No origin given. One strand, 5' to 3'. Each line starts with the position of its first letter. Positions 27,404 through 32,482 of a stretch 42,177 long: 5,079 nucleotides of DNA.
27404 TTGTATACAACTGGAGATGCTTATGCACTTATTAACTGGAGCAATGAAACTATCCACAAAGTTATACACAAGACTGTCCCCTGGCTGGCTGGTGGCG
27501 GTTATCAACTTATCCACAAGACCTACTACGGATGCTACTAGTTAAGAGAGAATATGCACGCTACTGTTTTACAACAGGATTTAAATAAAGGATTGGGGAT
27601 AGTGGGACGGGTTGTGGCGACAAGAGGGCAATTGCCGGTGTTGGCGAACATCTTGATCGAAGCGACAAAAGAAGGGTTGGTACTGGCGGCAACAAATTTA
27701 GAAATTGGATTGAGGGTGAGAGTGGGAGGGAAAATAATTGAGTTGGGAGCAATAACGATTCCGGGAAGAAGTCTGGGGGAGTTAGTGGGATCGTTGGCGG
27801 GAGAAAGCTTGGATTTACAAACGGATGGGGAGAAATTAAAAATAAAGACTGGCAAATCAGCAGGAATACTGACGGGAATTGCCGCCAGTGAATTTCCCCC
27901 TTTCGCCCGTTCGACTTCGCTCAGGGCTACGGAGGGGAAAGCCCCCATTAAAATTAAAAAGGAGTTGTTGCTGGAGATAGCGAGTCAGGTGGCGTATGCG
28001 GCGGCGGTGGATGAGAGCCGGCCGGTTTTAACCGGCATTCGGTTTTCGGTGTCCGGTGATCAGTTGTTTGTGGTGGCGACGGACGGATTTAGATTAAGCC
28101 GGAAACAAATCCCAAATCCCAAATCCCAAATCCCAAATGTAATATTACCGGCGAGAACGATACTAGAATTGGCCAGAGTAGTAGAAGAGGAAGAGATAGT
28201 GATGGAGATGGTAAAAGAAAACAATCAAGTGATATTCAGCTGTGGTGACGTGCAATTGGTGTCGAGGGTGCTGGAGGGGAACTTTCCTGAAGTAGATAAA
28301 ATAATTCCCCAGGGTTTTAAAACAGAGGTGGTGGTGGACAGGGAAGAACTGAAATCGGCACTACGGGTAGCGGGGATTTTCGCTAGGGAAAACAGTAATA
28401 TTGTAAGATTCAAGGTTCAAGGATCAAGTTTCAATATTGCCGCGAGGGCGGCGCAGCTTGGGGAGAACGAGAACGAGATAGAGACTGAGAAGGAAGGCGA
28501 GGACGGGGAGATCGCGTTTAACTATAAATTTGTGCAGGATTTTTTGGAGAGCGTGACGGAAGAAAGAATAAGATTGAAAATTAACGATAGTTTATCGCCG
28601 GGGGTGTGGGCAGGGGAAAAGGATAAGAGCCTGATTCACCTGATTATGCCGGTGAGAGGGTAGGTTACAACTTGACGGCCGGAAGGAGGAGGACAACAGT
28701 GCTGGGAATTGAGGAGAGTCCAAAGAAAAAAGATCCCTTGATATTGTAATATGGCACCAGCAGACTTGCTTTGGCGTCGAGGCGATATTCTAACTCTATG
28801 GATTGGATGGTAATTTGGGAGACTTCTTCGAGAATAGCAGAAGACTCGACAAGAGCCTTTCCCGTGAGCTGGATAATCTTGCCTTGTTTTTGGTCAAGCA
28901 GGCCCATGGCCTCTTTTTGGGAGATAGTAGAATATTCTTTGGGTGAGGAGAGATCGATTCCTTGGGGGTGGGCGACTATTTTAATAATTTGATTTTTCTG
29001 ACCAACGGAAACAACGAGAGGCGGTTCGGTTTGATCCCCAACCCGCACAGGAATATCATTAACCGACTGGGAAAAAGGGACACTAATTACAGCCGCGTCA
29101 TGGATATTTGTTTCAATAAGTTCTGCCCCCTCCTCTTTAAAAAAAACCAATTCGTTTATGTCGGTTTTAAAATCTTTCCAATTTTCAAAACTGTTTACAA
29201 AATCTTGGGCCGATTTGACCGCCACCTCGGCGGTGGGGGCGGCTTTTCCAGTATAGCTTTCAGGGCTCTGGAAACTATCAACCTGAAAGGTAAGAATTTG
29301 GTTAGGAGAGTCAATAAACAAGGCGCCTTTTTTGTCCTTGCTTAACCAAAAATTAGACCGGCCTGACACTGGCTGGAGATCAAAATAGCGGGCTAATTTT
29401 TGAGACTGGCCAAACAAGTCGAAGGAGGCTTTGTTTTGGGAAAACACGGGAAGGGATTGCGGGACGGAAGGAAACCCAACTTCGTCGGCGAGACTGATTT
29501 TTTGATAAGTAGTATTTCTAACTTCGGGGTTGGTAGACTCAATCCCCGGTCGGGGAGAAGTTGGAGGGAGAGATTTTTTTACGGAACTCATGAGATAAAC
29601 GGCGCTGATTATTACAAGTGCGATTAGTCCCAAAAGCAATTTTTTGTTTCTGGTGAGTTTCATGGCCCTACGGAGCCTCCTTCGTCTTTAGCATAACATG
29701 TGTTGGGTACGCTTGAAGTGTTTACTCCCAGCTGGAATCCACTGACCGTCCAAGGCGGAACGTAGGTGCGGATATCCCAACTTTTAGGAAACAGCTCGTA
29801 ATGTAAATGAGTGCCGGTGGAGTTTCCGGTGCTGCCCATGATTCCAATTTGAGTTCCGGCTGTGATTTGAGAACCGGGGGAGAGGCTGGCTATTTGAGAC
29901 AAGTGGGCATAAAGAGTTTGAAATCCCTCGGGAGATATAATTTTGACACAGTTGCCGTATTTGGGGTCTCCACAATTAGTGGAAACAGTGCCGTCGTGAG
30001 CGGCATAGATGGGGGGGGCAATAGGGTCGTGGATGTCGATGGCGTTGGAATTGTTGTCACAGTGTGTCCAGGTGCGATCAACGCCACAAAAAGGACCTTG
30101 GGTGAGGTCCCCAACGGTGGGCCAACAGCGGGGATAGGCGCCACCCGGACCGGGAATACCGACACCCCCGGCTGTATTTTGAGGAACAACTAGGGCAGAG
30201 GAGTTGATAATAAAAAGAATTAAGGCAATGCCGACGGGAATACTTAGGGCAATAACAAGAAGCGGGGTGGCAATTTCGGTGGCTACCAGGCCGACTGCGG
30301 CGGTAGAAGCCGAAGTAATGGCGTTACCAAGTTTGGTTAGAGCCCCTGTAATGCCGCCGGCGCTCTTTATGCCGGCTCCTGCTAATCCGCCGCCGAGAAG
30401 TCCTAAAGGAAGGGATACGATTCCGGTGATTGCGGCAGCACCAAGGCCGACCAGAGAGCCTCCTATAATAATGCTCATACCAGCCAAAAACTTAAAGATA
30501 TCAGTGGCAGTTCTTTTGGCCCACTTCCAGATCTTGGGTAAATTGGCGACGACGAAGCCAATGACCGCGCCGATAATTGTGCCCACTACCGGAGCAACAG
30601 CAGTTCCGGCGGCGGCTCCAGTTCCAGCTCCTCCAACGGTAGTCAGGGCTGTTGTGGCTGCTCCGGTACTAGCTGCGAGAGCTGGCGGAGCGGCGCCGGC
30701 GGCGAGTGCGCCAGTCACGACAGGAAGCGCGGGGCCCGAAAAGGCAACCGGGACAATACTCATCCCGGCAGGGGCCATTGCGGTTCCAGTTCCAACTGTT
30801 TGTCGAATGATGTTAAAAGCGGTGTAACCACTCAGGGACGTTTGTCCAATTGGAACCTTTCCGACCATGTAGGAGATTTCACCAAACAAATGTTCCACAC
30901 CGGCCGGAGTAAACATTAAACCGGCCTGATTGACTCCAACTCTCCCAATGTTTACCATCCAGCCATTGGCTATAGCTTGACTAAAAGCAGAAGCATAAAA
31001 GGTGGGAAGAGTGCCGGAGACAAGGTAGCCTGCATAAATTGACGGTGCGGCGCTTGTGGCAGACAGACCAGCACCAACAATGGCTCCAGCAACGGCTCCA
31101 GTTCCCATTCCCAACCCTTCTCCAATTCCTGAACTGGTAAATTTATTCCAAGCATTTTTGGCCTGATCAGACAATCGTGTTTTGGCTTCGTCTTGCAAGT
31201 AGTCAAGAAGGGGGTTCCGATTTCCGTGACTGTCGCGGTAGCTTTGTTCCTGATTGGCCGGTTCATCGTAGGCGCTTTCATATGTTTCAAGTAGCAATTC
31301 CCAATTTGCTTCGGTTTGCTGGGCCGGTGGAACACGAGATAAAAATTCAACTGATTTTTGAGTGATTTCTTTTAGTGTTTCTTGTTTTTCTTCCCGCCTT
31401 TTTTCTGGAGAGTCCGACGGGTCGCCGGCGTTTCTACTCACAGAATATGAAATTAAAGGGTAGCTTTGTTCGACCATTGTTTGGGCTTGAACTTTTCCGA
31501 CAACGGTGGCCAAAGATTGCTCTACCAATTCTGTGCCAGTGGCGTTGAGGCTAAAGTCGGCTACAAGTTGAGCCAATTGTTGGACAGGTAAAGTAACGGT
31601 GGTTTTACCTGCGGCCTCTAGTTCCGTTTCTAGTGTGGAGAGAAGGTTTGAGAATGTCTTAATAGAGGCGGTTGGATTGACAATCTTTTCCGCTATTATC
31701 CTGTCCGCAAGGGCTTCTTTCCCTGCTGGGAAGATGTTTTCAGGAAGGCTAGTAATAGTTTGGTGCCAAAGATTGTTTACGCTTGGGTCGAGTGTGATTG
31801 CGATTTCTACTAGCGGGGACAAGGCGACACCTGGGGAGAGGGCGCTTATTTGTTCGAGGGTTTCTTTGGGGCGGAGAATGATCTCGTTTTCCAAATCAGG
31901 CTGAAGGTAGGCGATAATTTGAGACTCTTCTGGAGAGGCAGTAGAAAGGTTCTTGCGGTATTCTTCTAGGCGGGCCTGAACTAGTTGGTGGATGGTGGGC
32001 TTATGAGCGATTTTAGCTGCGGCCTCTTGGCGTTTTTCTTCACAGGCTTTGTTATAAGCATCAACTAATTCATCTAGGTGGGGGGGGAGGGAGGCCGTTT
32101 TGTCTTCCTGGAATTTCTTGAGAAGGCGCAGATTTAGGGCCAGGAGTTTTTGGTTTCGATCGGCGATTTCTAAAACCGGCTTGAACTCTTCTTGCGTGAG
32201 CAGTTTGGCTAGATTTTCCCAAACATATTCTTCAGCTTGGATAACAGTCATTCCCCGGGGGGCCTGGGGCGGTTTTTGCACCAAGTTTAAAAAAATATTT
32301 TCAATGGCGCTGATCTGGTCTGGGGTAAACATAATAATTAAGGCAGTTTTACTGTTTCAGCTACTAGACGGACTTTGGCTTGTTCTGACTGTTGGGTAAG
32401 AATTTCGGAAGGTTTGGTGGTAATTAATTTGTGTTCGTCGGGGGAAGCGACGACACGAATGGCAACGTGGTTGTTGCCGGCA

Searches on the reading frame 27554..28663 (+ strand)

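Call 7: search_protein_families(library=pfam, proteins=[window:27554-28663:+], max_evalue=0.01)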
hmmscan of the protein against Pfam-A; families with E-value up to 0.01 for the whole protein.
window:27554-28663:+ (369 aa): 3 families
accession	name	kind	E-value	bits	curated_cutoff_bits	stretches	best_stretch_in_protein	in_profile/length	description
PF00712.24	DNA_pol3_beta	-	5.3e-29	101.3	24.4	2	1-115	1-117/120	DNA polymerase III beta subunit, N-terminal domain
PF02767.21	DNA_pol3_beta_2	-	2.9e-28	98.9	27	1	134-246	2-116/116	DNA polymerase III beta subunit, central domain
PF02768.20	DNA_pol3_beta_3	-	6.4e-23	81.3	27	1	249-368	2-121/121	DNA polymerase III beta subunit, C-terminal domain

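Call 8: search_protein_families(library=ncbifam, proteins=[window:27554-28663:+], max_evalue=0.01)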
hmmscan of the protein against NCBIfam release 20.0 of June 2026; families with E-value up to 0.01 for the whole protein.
window:27554-28663:+ (369 aa): 3 families
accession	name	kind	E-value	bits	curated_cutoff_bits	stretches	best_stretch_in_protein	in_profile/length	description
TIGR00663.1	dnan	equivalog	3.4e-82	276.3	137.65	1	1-368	1-366/367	DNA polymerase III subunit beta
NF004184.0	PRK05643.3-2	equivalog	3.4e-35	121.7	443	1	12-368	12-374/375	DNA polymerase III subunit beta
NF011508.0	PRK14946.1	equivalog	1.2e-13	51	513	1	29-349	28-346/366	DNA polymerase III subunit beta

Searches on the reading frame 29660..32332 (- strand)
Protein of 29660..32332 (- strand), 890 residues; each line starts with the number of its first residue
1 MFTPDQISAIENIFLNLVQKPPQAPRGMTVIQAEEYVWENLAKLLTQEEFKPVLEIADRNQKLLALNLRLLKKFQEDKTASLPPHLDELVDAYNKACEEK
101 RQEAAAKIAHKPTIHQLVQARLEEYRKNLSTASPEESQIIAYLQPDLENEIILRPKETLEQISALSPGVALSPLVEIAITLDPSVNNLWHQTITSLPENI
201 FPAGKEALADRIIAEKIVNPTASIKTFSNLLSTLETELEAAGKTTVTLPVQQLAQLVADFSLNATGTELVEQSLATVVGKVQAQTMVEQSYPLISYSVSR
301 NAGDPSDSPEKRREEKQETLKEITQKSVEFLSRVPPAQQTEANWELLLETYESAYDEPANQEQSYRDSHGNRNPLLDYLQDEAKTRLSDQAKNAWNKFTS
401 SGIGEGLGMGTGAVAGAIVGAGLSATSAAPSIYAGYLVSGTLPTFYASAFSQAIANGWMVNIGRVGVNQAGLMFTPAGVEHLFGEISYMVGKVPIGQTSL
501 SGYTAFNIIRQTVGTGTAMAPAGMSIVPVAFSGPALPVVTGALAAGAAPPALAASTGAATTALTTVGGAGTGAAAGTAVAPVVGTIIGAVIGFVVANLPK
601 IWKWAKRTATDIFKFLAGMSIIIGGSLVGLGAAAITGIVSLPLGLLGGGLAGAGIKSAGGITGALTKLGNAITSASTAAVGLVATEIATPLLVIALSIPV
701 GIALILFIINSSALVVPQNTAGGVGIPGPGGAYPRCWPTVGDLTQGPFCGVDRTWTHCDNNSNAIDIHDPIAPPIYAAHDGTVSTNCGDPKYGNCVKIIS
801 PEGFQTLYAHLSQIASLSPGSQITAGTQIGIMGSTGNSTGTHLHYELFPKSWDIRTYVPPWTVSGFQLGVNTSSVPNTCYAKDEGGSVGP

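Call 7: search_protein_families(library=pfam, proteins=[window:29660-32332:-], max_evalue=0.01)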
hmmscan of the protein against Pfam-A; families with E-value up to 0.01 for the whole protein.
window:29660-32332:- (890 aa): 1 family
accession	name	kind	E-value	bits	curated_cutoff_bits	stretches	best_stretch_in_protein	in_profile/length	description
PF01551.29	Peptidase_M23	-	1.5e-22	80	28.7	1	762-850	3-90/96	Peptidase family M23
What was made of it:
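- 29660..32332 (-): 890-aa membrane protein with a C-terminal M23 peptidase (VirB1-type cell-wall role). PF01551, E=1.5e-22 (call 7).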

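Call 8: search_protein_families(library=ncbifam, proteins=[window:29660-32332:-], max_evalue=0.01)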
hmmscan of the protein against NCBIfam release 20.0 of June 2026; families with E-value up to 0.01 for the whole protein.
window:29660-32332:- (890 aa): 11 families
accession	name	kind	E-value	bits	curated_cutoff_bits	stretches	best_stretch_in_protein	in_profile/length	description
NF052336.1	PdgHdaseHSB100310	equivalog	6.4e-16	58.6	500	1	737-847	37-141/316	peptidoglycan hydrolase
NF053825.1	PdgNdpepShyA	equivalog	2.6e-13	49.5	700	1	763-851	297-384/425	peptidoglycan DD-endopeptidase ShyA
NF008652.0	PRK11649.1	equivalog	6.7e-12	44.8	341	1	764-848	315-398/439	murein DD-endopeptidase MepM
NF053824.1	PdgNdpepShyC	equivalog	1.8e-11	43.6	700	1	764-848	298-381/429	peptidoglycan DD-endopeptidase ShyC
NF050804.1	CellDivDipMCaul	equivalog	1.4e-09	37.3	900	1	763-847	529-613/634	cell division endopeptidase DipM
NF040883.1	amid_act_ActS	equivalog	2.2e-09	36.9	375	1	735-850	117-223/242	amidase activator ActS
NF052530.1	Heli_ShapePgp3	exception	5.4e-07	29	300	1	770-848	175-252/270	peptidoglycan metallopeptidase Pgp3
NF052529.1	PG_M23_Pgp6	exception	1.6e-05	23.8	600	1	773-855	346-427/452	peptidoglycan metallopeptidase Pgp6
NF053738.1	S2SprSpoIIQBc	equivalog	4.3e-05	23.3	250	1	773-847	135-210/232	stage II sporulation protein SpoIIQ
NF008123.1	PRK10871.1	equivalog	0.00015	21.3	311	1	760-848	263-350/365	murein hydrolase activator NlpD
NF004799.0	PRK06148.1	subfamily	0.00068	17.7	1128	1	764-847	443-537/1015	hypothetical protein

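Call 11: search_protein_families(library=phrogs, proteins=[window:29660-32332:-], max_evalue=0.1)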
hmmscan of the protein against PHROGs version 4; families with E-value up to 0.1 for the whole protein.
window:29660-32332:- (890 aa): 23 families
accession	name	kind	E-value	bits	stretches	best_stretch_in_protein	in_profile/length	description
phrog_10030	-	tail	5.7e-18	64.6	1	750-850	1901-2008/2105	tail length tape measure protein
phrog_6700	-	lysis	3.6e-17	61.6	1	761-854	2625-2718/2898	endolysin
phrog_7767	-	other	8.8e-15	55.9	1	763-847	22-106/194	metallo-endopeptidase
phrog_1067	-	head and packaging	9.3e-15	55.1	1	761-853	761-850/991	minor head protein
phrog_14988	-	other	3.3e-14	54.2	1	773-850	45-129/272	peptidase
phrog_3578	-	lysis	4e-14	53.8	1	765-855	239-344/405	endolysin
phrog_28672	-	other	7.4e-14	52.2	1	723-847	256-373/397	metallo-endopeptidase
phrog_23188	-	tail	1.9e-12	45.5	1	760-884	3160-3287/5002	tail length tape measure protein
phrog_4070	-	tail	4.3e-10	39.4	1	765-848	628-710/989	tail length tape measure protein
phrog_167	-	tail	4.9e-10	38.8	1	762-864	1217-1291/1555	tail length tape measure protein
phrog_880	-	lysis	2.4e-09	38.1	1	772-853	39-125/435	endolysin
phrog_16615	-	other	2.9e-09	37.3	1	759-847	416-504/529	peptidase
phrog_9205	-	unknown function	1.3e-08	34.1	1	768-848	558-641/1144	-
phrog_8537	-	unknown function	3.6e-08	34.1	1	772-851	25-104/384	-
phrog_37190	-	other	3.9e-08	34.1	1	763-847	142-225/244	peptidase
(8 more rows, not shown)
